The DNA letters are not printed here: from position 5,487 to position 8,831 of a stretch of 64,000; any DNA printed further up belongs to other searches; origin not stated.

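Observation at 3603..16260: Eight-gene operon with no ATPase: two CUT1 permease pairs, each led by a ~1000-aa extracytoplasmic protein, bracketing an NHL propeller and a YIP1 membrane protein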

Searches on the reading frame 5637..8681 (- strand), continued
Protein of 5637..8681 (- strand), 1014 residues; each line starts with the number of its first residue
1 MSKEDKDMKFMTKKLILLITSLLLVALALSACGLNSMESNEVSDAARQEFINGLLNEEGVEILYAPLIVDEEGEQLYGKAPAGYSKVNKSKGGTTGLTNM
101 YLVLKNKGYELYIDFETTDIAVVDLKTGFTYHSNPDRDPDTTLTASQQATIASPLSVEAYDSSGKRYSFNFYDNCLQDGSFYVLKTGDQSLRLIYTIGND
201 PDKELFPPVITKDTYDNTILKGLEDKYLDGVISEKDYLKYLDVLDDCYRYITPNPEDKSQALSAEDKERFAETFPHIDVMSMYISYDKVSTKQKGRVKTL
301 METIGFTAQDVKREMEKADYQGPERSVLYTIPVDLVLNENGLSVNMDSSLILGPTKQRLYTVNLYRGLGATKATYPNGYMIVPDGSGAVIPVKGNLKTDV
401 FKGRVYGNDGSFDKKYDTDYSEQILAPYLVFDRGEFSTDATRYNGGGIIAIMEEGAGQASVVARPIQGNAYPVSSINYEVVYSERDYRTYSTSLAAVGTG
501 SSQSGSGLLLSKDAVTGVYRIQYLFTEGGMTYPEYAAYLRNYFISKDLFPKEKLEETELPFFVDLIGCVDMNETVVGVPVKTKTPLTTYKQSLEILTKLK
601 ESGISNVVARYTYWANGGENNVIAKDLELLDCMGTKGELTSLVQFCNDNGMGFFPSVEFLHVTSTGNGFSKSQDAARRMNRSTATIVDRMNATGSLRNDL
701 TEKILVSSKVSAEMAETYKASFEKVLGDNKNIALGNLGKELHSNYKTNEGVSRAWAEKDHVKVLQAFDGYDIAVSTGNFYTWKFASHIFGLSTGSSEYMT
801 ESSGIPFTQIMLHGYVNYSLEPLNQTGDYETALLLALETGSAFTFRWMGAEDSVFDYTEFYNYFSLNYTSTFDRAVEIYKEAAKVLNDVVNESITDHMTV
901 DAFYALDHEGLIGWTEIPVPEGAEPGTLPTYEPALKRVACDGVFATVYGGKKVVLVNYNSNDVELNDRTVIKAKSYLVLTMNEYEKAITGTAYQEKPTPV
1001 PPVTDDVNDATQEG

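Call 62: search_protein_families(library=ncbifam, proteins=[L005:1055-1732:+, L005:1779-2675:+, L070:439-1134:+, L070:1166-1888:+, L086:638-1345:+, L086:1404-2336:+], max_evalue=1e-10)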
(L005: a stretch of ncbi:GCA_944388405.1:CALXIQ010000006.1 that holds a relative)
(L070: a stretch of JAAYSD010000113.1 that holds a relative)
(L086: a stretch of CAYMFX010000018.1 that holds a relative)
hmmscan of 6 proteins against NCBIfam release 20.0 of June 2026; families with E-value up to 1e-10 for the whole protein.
L005:1055-1732:+ (225 aa): 174 families (the best 25 are shown)
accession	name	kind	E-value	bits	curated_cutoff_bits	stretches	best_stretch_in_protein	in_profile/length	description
TIGR02211.1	LolD_lipo_ex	equivalog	1.1e-62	211.4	307.75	1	4-224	1-220/221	lipoprotein-releasing ABC transporter ATP-binding protein LolD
TIGR02982.1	heterocyst_DevA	subfamily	5.4e-59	199.4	295.8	1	23-223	19-219/220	ABC exporter ATP-binding subunit, DevA family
TIGR02673.1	FtsE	equivalog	1.8e-57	194.4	264.85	1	22-221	15-213/214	cell division ATP-binding protein FtsE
TIGR03608.1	L_ocin_972_ABC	subfamily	4e-57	193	254.85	1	24-217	13-205/206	putative bacteriocin export ABC transporter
TIGR01186.1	proV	subfamily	9.6e-53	179.6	326.6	1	23-224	7-209/363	betaine/proline/choline family ABC transporter ATP-binding protein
NF008639.0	PRK11629.1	equivalog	1.4e-52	178.4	360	1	3-223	5-224/234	lipoprotein-releasing ABC transporter ATP-binding protein LolD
NF007826.0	PRK10535.1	equivalog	1.9e-52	178.4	966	1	1-224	1-222/648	macrolide ABC transporter ATP-binding protein/permease MacB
NF040933.2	ABC_arch_GlcV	equivalog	3.5e-51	174.2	450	1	7-223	5-220/357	glucose ABC transporter ATP-binding protein GlcV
NF038007.1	ABC_ATP_DarD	equivalog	4.2e-51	173.5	375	1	23-223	19-218/218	darobactin export ABC transporter ATP-binding protein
TIGR03265.1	PhnT2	equivalog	4.5e-49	167.6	457.7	1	5-223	5-213/353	putative 2-aminoethylphosphonate ABC transporter ATP-binding protein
NF007879.0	PRK10584.1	equivalog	8.1e-48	163.1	336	1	16-225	16-226/228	putative ABC transporter ATP-binding protein YbbA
TIGR04521.1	ECF_ATPase_2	equivalog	8.2e-47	159.6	330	1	18-224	14-224/279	energy-coupling factor transporter ATPase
TIGR00968.1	3a0106s01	subfamily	2.1e-46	158.3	342.75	1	22-224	13-210/237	sulfate ABC transporter ATP-binding protein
TIGR02315.1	ABC_phnC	equivalog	1.7e-45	155.4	266.1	1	22-224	15-225/243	phosphonate ABC transporter ATP-binding protein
TIGR02314.1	ABC_MetN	equivalog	5.3e-45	153.9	499.7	1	11-225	8-221/343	methionine ABC transporter ATP-binding protein MetN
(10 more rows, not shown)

L005:1779-2675:+ (298 aa): 175 families (the best 25 are shown)
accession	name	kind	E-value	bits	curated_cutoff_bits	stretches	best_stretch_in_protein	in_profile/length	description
TIGR02211.1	LolD_lipo_ex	equivalog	9.3e-71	237.8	307.75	1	1-218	1-218/221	lipoprotein-releasing ABC transporter ATP-binding protein LolD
NF008639.0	PRK11629.1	equivalog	1.7e-64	217.4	360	1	2-223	7-228/234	lipoprotein-releasing ABC transporter ATP-binding protein LolD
NF007826.0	PRK10535.1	equivalog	5.4e-59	200.1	966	1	4-224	7-226/648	macrolide ABC transporter ATP-binding protein/permease MacB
TIGR03608.1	L_ocin_972_ABC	subfamily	2e-57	194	254.85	1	6-214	3-206/206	putative bacteriocin export ABC transporter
NF007879.0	PRK10584.1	equivalog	1e-55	189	336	1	5-220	10-225/228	putative ABC transporter ATP-binding protein YbbA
NF038007.1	ABC_ATP_DarD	equivalog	6.6e-55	185.9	375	1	1-218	1-217/218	darobactin export ABC transporter ATP-binding protein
TIGR02315.1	ABC_phnC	equivalog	3.7e-54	183.7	266.1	1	1-218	1-223/243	phosphonate ABC transporter ATP-binding protein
TIGR02982.1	heterocyst_DevA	subfamily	4.5e-53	180.1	295.8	1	2-218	2-218/220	ABC exporter ATP-binding subunit, DevA family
TIGR02673.1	FtsE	equivalog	3.3e-52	177.3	264.85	1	1-217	1-213/214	cell division ATP-binding protein FtsE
TIGR01186.1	proV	subfamily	3.1e-48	164.7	326.6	1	19-243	7-239/363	betaine/proline/choline family ABC transporter ATP-binding protein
TIGR02314.1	ABC_MetN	equivalog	7.9e-48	163.2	499.7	1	1-217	1-216/343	methionine ABC transporter ATP-binding protein MetN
TIGR04521.1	ECF_ATPase_2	equivalog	2.2e-44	151.6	330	1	2-223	1-227/279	energy-coupling factor transporter ATPase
NF040933.2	ABC_arch_GlcV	equivalog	2.8e-44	151.5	450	1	2-254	3-257/357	glucose ABC transporter ATP-binding protein GlcV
NF008428.0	PRK11264.1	equivalog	2e-43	148.5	406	1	1-219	3-222/250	L-cystine ABC transporter ATP-binding protein TcyN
TIGR03005.1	ectoine_ehuA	equivalog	6.2e-43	146.8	345.4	1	17-220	12-226/252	ectoine/hydroxyectoine ABC transporter ATP-binding protein EhuA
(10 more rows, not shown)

L070:439-1134:+ (231 aa): 168 families (the best 25 are shown)
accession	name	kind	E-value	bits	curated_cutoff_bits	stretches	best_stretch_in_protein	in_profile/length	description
TIGR02982.1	heterocyst_DevA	subfamily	2.1e-60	204.1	295.8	1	4-227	1-219/220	ABC exporter ATP-binding subunit, DevA family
TIGR02211.1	LolD_lipo_ex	equivalog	7.5e-59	198.9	307.75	1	4-228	1-220/221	lipoprotein-releasing ABC transporter ATP-binding protein LolD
NF007826.0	PRK10535.1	equivalog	2.1e-54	184.9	966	1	1-230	1-224/648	macrolide ABC transporter ATP-binding protein/permease MacB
TIGR02673.1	FtsE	equivalog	1.6e-53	181.5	264.85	1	4-225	1-213/214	cell division ATP-binding protein FtsE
TIGR03608.1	L_ocin_972_ABC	subfamily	3.3e-53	180.2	254.85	1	22-221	12-205/206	putative bacteriocin export ABC transporter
NF008639.0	PRK11629.1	equivalog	5.2e-51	173.3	360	1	4-228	6-225/234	lipoprotein-releasing ABC transporter ATP-binding protein LolD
NF007879.0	PRK10584.1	equivalog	5.7e-50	170.2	336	1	4-228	6-225/228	putative ABC transporter ATP-binding protein YbbA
NF038007.1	ABC_ATP_DarD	equivalog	2e-49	168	375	1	8-227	5-218/218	darobactin export ABC transporter ATP-binding protein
NF040933.2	ABC_arch_GlcV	equivalog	6.8e-49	166.6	450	1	5-227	3-220/357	glucose ABC transporter ATP-binding protein GlcV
TIGR01186.1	proV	subfamily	4.3e-48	164.3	326.6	1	22-228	7-209/363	betaine/proline/choline family ABC transporter ATP-binding protein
TIGR02315.1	ABC_phnC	equivalog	3.1e-46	157.8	266.1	1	5-228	2-225/243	phosphonate ABC transporter ATP-binding protein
TIGR02314.1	ABC_MetN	equivalog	5.3e-45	153.9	499.7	1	5-230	2-222/343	methionine ABC transporter ATP-binding protein MetN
TIGR03265.1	PhnT2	equivalog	4.8e-44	151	457.7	1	4-227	4-213/353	putative 2-aminoethylphosphonate ABC transporter ATP-binding protein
TIGR00968.1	3a0106s01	subfamily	5e-42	144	342.75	1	6-228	2-210/237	sulfate ABC transporter ATP-binding protein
TIGR01187.1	potA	subfamily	2.3e-40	138.7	355.6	1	40-228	2-180/325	polyamine ABC transporter ATP-binding protein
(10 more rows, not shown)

L070:1166-1888:+ (240 aa): 178 families (the best 25 are shown)
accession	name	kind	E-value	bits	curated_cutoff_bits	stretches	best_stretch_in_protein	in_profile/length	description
TIGR02211.1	LolD_lipo_ex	equivalog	7.6e-71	238.1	307.75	1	17-234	1-218/221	lipoprotein-releasing ABC transporter ATP-binding protein LolD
NF008639.0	PRK11629.1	equivalog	3.2e-63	213.2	360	1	14-234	3-223/234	lipoprotein-releasing ABC transporter ATP-binding protein LolD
NF007826.0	PRK10535.1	equivalog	4.6e-61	206.9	966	1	21-236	8-222/648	macrolide ABC transporter ATP-binding protein/permease MacB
TIGR03608.1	L_ocin_972_ABC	subfamily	1.7e-58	197.5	254.85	1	26-230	4-206/206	putative bacteriocin export ABC transporter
NF007879.0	PRK10584.1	equivalog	3.2e-56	190.6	336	1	20-234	9-223/228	putative ABC transporter ATP-binding protein YbbA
NF038007.1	ABC_ATP_DarD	equivalog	7.2e-55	185.8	375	1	17-233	1-216/218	darobactin export ABC transporter ATP-binding protein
TIGR02673.1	FtsE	equivalog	3.6e-53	180.4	264.85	1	24-230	5-210/214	cell division ATP-binding protein FtsE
TIGR02982.1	heterocyst_DevA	subfamily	3.3e-52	177.2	295.8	1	18-233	2-217/220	ABC exporter ATP-binding subunit, DevA family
TIGR02315.1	ABC_phnC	equivalog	2.2e-49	168.1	266.1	1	17-234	1-223/243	phosphonate ABC transporter ATP-binding protein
TIGR02314.1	ABC_MetN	equivalog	4.2e-47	160.8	499.7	1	17-233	1-217/343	methionine ABC transporter ATP-binding protein MetN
TIGR03265.1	PhnT2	equivalog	8.8e-47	160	457.7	1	32-233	15-211/353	putative 2-aminoethylphosphonate ABC transporter ATP-binding protein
NF040933.2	ABC_arch_GlcV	equivalog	1.3e-46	159.1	450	1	18-228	3-212/357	glucose ABC transporter ATP-binding protein GlcV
TIGR01186.1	proV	subfamily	1.1e-45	156.3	326.6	1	35-236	7-209/363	betaine/proline/choline family ABC transporter ATP-binding protein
TIGR00968.1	3a0106s01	subfamily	2e-45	155.1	342.75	1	32-233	11-207/237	sulfate ABC transporter ATP-binding protein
NF008428.0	PRK11264.1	equivalog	2.2e-44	151.5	406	1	19-236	5-223/250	L-cystine ABC transporter ATP-binding protein TcyN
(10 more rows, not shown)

L086:638-1345:+ (235 aa): 169 families (the best 25 are shown)
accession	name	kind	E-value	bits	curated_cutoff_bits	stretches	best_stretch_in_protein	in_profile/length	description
TIGR02982.1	heterocyst_DevA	subfamily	5e-59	199.6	295.8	1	22-223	18-219/220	ABC exporter ATP-binding subunit, DevA family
TIGR02211.1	LolD_lipo_ex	equivalog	2e-58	197.5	307.75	1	4-224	1-220/221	lipoprotein-releasing ABC transporter ATP-binding protein LolD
NF007826.0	PRK10535.1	equivalog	1.7e-57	195.1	966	1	1-228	1-226/648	macrolide ABC transporter ATP-binding protein/permease MacB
TIGR02673.1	FtsE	equivalog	2.2e-56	190.9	264.85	1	21-211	14-202/214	cell division ATP-binding protein FtsE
TIGR03608.1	L_ocin_972_ABC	subfamily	1.5e-55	187.9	254.85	1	23-215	12-203/206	putative bacteriocin export ABC transporter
NF007879.0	PRK10584.1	equivalog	3.7e-54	183.9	336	1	16-224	16-225/228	putative ABC transporter ATP-binding protein YbbA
NF038007.1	ABC_ATP_DarD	equivalog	4.6e-52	176.6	375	1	22-223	18-218/218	darobactin export ABC transporter ATP-binding protein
NF008639.0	PRK11629.1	equivalog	1.8e-48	165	360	1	3-224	5-225/234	lipoprotein-releasing ABC transporter ATP-binding protein LolD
TIGR02315.1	ABC_phnC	equivalog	3.5e-48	164.2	266.1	1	6-225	3-226/243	phosphonate ABC transporter ATP-binding protein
TIGR01186.1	proV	subfamily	1.4e-47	162.5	326.6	1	24-224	8-209/363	betaine/proline/choline family ABC transporter ATP-binding protein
NF040933.2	ABC_arch_GlcV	equivalog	5.9e-46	157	450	1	5-225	3-222/357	glucose ABC transporter ATP-binding protein GlcV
TIGR03265.1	PhnT2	equivalog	6e-45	154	457.7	1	4-225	4-215/353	putative 2-aminoethylphosphonate ABC transporter ATP-binding protein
TIGR04521.1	ECF_ATPase_2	equivalog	1.1e-44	152.7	330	1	6-227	2-227/279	energy-coupling factor transporter ATPase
TIGR00968.1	3a0106s01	subfamily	1.2e-44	152.6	342.75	1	8-225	4-211/237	sulfate ABC transporter ATP-binding protein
TIGR02314.1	ABC_MetN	equivalog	6.8e-44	150.3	499.7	1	5-231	2-228/343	methionine ABC transporter ATP-binding protein MetN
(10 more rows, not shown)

L086:1404-2336:+ (310 aa): 175 families (the best 25 are shown)
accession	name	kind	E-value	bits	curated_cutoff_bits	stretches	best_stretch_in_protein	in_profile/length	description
TIGR02211.1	LolD_lipo_ex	equivalog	7.5e-65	218.5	307.75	1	14-231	1-218/221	lipoprotein-releasing ABC transporter ATP-binding protein LolD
NF008639.0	PRK11629.1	equivalog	2.1e-60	204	360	1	12-236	4-228/234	lipoprotein-releasing ABC transporter ATP-binding protein LolD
NF007826.0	PRK10535.1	equivalog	1.4e-58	198.7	966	1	14-242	4-231/648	macrolide ABC transporter ATP-binding protein/permease MacB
NF007879.0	PRK10584.1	equivalog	5.6e-56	189.8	336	1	17-233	9-225/228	putative ABC transporter ATP-binding protein YbbA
NF038007.1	ABC_ATP_DarD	equivalog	1.2e-55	188.3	375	1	14-231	1-217/218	darobactin export ABC transporter ATP-binding protein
TIGR03608.1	L_ocin_972_ABC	subfamily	1.9e-54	184.3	254.85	1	19-227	3-206/206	putative bacteriocin export ABC transporter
TIGR02673.1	FtsE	equivalog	2.4e-53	181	264.85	1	14-230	1-213/214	cell division ATP-binding protein FtsE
TIGR02982.1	heterocyst_DevA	subfamily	3.9e-52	177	295.8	1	15-231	2-218/220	ABC exporter ATP-binding subunit, DevA family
TIGR02314.1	ABC_MetN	equivalog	9.1e-51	172.9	499.7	1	14-247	1-230/343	methionine ABC transporter ATP-binding protein MetN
TIGR02315.1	ABC_phnC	equivalog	1.2e-47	162.4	266.1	1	14-232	1-224/243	phosphonate ABC transporter ATP-binding protein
TIGR03265.1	PhnT2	equivalog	4.4e-45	154.4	457.7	1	30-231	16-212/353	putative 2-aminoethylphosphonate ABC transporter ATP-binding protein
NF007027.0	PRK09493.1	equivalog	7.6e-44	149.9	379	1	30-236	13-218/240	glutamine ABC transporter ATP-binding protein GlnQ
TIGR01186.1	proV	subfamily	2.4e-43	148.6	326.6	1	32-231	7-207/363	betaine/proline/choline family ABC transporter ATP-binding protein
TIGR04521.1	ECF_ATPase_2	equivalog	2.6e-43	148.1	330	1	16-251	2-242/279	energy-coupling factor transporter ATPase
TIGR03005.1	ectoine_ehuA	equivalog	5.5e-43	147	345.4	1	30-233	12-226/252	ectoine/hydroxyectoine ABC transporter ATP-binding protein EhuA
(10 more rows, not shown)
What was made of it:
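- Closest known: YknWXYZ of Bacillus. Same: In a subclade the linked ATPases are LolD/MacB-type, like YknY (call 62).
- The linked ATPases are LolD/MacB-type, which normally serve FtsX-type permeases rather than CUT1 permeases (call 62).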

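Call 80: search_protein_representatives(alignment_id=A1)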
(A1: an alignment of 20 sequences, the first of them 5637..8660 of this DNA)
Query: 20 sequences, 951 profile positions. Proteins with E-value up to 0.001 (for the whole library): 5518; up to 1e-10: 4625; up to 1e-30: 3524. The best 150 are listed.
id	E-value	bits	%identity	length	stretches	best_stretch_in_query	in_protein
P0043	0.0e+00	1322.0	-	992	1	1-944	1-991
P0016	0.0e+00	1303.0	-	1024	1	1-950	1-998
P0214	0.0e+00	1159.7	-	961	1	1-946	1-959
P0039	0.0e+00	1120.9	-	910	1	1-940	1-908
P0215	2.5e-286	969.1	-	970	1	1-950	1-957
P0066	9.2e-273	924.1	-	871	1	1-947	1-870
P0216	4.7e-259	878.8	-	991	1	5-949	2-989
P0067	5.6e-256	868.6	-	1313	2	8-923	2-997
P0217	1.3e-238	811.1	-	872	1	71-944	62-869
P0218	5.2e-208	709.8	-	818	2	296-941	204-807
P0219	2.9e-207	707.3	-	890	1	4-943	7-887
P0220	1.7e-206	704.8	-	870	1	73-944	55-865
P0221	4.7e-206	703.4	-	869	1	66-945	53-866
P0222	5.0e-203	693.3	-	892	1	6-941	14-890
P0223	1.1e-201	688.8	-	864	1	66-942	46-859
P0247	1.1e-186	639.2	-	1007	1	12-931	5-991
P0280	4.2e-177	607.5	-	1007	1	65-932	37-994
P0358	4.0e-167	574.5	-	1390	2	6-886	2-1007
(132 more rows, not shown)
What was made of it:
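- On Pfam DUF5696 (PF18952): The family has 5,518 clusters at 50% identity with E <= 1e-3 (call 80).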

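Call 81: find_encoding_contigs(protein=P0074, flank=9000, max_places=1)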
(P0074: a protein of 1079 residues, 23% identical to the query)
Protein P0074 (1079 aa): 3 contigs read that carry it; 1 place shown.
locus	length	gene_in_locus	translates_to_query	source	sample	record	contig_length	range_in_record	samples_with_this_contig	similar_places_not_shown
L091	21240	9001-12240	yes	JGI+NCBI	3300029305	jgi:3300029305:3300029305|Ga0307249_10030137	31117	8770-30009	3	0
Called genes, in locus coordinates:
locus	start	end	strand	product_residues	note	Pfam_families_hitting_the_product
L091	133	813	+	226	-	PF02463:SMC_N (faint), PF00005:ABC_tran, PF13175:AAA_15 (faint), PF13304:AAA_21 (faint)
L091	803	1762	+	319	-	PF00005:ABC_tran, PF02463:SMC_N, PF13304:AAA_21 (weak), PF04014:MazE_antitoxin (faint)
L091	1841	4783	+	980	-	PF16990:CBM_35 (faint), PF01547:SBP_bac_1, PF13416:SBP_bac_8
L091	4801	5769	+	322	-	PF00528:BPD_transp_1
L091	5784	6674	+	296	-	PF00528:BPD_transp_1 (faint)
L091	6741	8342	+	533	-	PF01436:NHL (faint), PF14559:TPR_19 (weak)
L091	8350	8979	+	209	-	PF04893:Yip1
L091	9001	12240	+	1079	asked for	PF07554:FIVAR (weak), PF18952:DUF5696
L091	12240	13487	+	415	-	PF00528:BPD_transp_1 (faint)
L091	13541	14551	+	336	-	PF00528:BPD_transp_1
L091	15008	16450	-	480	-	PF03703:bPH_2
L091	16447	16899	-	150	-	-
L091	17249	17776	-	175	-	-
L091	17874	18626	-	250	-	PF13240:Zn_Ribbon_1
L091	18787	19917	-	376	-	PF01168:Ala_racemase_N, PF00842:Ala_racemase_C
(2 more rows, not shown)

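Call 82: find_encoding_contigs(protein=P0067, flank=9000, max_places=1)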
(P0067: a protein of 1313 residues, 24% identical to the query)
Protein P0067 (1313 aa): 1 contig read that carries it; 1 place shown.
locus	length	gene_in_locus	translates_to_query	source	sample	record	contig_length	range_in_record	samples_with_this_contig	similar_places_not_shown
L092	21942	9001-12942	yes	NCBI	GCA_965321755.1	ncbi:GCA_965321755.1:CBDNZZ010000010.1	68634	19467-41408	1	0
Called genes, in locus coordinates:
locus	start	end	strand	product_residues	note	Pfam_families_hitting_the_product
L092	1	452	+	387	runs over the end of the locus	PF00266:Aminotran_5, PF01212:Beta_elim_lyase (weak), PF01041:DegT_DnrJ_EryC1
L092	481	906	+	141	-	PF01592:NifU_N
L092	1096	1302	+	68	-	-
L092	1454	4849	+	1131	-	PF01547:SBP_bac_1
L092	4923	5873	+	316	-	PF00528:BPD_transp_1 (weak)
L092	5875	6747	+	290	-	-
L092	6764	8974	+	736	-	PF01436:NHL (faint), PF17170:DUF5128 (faint), PF13432:TPR_16 (weak), PF04893:Yip1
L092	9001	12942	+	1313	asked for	PF18952:DUF5696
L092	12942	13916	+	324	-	PF00528:BPD_transp_1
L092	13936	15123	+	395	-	-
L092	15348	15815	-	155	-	-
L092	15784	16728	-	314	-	-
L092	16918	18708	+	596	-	PF00753:Lactamase_B (weak), PF19583:ODP, PF12724:Flavodoxin_5 (weak), PF01613:Flavin_Reduct, PF21349:RUBY_RBDX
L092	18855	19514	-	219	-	-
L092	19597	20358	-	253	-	PF02811:PHP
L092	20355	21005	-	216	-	PF01502:PRA-CH, PF01503:PRA-PH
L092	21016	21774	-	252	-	PF00977:His_biosynth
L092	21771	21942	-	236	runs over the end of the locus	PF00977:His_biosynth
